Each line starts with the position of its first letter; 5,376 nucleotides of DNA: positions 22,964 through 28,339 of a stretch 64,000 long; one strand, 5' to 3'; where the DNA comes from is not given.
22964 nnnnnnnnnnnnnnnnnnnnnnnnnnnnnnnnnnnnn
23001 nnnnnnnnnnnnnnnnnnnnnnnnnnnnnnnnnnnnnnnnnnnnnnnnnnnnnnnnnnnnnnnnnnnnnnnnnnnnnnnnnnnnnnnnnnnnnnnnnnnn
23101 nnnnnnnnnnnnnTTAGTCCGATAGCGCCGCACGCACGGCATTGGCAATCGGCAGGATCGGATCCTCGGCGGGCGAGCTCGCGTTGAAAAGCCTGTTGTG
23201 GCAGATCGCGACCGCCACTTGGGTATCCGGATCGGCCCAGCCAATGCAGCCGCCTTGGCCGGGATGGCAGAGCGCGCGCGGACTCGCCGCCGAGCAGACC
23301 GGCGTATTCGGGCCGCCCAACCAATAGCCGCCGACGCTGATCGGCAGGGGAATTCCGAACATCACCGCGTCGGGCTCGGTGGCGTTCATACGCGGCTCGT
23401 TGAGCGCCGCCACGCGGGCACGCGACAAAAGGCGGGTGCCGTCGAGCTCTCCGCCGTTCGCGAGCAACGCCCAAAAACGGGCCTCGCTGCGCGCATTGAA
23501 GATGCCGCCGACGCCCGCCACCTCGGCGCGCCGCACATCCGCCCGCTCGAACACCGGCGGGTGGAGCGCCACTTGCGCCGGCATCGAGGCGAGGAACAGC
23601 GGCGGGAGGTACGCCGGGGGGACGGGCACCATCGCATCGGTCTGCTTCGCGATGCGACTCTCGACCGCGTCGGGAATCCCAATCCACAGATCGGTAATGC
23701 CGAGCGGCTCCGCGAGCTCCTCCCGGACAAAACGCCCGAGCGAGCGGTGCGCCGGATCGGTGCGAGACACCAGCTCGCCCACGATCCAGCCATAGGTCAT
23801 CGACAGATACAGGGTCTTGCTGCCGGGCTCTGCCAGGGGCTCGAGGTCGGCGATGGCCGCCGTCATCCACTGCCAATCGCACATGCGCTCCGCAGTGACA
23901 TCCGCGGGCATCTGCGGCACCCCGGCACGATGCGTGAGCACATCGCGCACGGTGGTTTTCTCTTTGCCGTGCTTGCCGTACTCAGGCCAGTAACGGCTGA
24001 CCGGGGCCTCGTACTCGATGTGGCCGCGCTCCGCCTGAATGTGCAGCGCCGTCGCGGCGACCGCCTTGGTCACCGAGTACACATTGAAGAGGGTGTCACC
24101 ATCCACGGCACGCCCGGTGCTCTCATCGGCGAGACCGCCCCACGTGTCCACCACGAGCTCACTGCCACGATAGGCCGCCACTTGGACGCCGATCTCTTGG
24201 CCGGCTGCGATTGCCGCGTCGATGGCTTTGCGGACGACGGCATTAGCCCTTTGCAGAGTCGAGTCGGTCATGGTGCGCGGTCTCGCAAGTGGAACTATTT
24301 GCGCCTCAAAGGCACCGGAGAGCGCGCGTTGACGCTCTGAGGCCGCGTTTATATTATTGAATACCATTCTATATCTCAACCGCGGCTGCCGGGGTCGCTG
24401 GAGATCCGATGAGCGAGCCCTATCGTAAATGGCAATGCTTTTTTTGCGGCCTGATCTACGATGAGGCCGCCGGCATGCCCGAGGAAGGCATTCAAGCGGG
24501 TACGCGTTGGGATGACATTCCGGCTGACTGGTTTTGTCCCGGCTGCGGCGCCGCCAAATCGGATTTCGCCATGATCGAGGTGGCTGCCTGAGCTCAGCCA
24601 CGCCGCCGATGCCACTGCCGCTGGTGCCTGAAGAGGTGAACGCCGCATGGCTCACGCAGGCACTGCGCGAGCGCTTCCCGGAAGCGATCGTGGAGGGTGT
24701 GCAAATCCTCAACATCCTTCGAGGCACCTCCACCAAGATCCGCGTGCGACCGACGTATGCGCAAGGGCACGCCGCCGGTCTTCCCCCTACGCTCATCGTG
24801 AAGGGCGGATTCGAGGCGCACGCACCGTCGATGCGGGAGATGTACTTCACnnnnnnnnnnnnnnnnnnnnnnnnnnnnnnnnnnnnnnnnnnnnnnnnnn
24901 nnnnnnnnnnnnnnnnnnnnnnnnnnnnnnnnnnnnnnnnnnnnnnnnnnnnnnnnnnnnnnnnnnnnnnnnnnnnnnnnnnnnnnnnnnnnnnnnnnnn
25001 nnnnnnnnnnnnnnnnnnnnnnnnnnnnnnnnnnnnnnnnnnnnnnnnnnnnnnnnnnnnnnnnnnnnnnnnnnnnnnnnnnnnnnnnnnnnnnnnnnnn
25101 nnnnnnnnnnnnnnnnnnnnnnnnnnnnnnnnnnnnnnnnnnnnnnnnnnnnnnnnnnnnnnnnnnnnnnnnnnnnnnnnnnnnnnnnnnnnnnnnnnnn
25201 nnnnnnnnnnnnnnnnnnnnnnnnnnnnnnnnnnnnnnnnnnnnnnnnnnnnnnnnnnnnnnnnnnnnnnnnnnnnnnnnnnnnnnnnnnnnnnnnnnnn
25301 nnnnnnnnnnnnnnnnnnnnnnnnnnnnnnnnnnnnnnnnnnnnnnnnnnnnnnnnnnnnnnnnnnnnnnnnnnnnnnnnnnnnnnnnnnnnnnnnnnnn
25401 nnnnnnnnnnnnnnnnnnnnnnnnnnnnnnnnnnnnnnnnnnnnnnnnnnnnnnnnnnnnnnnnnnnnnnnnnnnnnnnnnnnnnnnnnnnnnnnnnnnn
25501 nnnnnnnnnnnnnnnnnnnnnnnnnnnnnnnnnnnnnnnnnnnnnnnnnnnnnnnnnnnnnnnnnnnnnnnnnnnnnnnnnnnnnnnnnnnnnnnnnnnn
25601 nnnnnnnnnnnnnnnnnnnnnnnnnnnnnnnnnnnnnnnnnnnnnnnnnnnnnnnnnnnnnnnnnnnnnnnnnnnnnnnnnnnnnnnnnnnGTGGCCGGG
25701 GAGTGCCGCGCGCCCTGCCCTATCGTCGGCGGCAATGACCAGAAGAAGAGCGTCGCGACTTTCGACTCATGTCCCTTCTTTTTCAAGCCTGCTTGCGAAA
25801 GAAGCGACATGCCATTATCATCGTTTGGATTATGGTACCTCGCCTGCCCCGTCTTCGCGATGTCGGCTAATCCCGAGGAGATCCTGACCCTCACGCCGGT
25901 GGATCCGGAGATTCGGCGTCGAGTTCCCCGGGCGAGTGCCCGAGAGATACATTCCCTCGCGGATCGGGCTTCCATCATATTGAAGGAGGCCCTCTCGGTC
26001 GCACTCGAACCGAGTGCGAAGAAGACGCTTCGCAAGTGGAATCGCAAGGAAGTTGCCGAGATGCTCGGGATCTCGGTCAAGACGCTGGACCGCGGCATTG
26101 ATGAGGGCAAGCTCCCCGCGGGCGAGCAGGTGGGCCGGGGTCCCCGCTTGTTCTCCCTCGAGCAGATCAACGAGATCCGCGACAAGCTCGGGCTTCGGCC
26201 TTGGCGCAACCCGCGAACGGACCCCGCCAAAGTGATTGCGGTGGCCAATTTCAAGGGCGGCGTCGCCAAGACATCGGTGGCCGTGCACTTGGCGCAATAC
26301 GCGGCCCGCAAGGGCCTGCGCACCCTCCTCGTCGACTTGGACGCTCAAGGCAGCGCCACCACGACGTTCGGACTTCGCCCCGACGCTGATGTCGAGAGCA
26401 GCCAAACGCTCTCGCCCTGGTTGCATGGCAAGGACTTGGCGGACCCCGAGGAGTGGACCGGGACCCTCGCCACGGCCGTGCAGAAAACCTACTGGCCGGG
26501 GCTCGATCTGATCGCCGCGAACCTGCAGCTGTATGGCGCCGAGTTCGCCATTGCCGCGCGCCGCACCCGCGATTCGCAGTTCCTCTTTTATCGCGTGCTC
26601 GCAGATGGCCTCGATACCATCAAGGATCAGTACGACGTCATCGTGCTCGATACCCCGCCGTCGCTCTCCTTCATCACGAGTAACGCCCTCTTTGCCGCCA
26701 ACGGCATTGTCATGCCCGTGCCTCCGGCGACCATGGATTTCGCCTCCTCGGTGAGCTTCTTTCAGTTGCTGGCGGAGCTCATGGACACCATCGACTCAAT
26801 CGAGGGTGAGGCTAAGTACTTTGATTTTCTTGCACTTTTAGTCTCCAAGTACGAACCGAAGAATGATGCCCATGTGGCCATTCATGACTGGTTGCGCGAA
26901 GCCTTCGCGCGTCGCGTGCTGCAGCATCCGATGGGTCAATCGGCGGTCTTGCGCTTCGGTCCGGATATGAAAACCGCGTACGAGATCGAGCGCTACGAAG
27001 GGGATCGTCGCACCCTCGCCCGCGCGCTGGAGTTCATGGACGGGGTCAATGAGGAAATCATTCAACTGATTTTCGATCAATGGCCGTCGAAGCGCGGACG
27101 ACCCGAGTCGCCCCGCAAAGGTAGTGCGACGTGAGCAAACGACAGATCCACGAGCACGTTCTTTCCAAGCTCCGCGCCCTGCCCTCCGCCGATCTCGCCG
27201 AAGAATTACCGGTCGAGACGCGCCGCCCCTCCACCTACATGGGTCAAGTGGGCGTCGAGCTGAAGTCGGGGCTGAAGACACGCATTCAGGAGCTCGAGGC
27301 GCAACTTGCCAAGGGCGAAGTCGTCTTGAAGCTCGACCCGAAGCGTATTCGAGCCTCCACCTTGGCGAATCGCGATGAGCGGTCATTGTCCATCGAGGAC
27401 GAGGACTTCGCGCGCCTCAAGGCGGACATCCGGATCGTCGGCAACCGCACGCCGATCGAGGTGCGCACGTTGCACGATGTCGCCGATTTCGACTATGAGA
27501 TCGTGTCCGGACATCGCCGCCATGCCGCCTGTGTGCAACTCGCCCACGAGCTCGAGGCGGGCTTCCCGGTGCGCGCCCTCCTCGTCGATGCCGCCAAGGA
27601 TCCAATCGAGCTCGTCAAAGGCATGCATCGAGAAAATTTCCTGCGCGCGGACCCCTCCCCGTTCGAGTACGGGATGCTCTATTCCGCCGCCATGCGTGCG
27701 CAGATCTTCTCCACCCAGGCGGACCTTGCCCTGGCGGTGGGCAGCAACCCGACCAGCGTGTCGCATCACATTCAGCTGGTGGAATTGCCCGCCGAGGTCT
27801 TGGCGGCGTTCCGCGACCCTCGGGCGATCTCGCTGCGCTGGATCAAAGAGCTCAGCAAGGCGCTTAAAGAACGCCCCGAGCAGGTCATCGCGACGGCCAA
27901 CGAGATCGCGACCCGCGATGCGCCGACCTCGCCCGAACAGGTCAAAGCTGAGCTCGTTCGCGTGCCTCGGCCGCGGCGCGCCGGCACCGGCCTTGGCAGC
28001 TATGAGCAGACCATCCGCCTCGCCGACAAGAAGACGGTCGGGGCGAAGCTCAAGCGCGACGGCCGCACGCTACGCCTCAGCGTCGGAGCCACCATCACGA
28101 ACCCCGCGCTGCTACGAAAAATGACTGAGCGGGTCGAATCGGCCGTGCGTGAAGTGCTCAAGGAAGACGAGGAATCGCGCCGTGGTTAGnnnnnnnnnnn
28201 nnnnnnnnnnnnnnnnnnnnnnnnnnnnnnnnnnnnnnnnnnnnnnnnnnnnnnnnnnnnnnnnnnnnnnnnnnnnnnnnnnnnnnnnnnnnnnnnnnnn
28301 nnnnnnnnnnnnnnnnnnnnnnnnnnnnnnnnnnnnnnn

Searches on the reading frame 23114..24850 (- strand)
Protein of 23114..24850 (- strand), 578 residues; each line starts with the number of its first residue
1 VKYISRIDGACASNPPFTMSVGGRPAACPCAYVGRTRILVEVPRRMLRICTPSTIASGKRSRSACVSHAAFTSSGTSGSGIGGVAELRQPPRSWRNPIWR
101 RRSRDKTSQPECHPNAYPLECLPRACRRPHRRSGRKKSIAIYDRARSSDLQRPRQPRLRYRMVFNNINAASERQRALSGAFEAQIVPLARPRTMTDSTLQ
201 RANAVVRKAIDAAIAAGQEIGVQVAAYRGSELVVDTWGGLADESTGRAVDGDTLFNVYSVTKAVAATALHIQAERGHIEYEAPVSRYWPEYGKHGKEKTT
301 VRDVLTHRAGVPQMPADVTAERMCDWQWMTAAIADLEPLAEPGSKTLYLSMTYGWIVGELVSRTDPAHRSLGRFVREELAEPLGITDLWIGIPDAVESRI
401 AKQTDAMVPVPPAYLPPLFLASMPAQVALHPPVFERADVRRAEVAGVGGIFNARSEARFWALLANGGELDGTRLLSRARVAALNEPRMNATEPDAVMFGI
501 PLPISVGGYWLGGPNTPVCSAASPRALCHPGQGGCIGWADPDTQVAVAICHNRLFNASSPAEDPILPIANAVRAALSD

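Call 49: search_protein_families(library=pfam, proteins=[window:23114-24850:-], max_evalue=0.000001)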
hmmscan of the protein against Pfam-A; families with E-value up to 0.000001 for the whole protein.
window:23114-24850:- (578 aa): 1 family
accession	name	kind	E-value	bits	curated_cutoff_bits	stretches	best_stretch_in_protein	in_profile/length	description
PF00144.29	Beta-lactamase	-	9.1e-67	226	27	1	207-564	2-321/329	Beta-lactamase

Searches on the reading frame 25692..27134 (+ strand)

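Call 49: search_protein_families(library=pfam, proteins=[window:25692-27134:+], max_evalue=0.000001)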
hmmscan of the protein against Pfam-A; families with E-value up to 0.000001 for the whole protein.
window:25692-27134:+ (480 aa): 4 families
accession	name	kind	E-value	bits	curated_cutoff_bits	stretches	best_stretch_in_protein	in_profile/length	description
PF13614.12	AAA_31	-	1e-32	113.9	27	1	180-348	2-152/177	AAA domain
PF01656.29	CbiA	-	1.3e-16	61.2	25.4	1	182-411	1-107/125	CobQ/CobB/MinD/ParA nucleotide binding domain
PF09140.17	MipZ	-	1.5e-08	34.8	20.7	0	181-224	2-45/262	ATPase MipZ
PF10609.15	ParA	-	1.9e-07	31.2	27.1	0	180-242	4-67/246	NUBPL iron-transfer P-loop NTPase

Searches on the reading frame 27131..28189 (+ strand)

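Call 50: search_protein_families(library=pfam, proteins=[window:27131-28189:+], max_evalue=0.000001)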
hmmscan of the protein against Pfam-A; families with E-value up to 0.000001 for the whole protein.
window:27131-28189:+ (352 aa): 0 families

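Call 59: search_protein_families(library=ncbifam, proteins=[window:27131-28189:+], max_evalue=0.00001)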
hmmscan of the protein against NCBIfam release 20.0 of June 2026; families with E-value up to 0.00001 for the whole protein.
window:27131-28189:+ (352 aa): 5 families
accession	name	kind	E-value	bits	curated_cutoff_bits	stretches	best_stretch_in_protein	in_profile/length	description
TIGR00180.1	parB_part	domain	4.1e-21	75.6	58.45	1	67-252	7-179/186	ParB/RepB/Spo0J family partition protein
TIGR03454.1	partition_RepB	equivalog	6.8e-21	75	201.5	1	30-320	27-302/325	plasmid partitioning protein RepB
NF010440.0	PRK13866.1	equivalog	4.4e-12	45.8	522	1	40-238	41-226/336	plasmid partitioning protein RepB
TIGR03734.1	PRTRC_parB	hypoth_equivalog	1.3e-08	33.9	278.6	1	88-253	12-169/555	PRTRC system ParB family protein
TIGR04285.1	nucleoid_noc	exception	2.5e-08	33.6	315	1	83-246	16-166/255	nucleoid occlusion protein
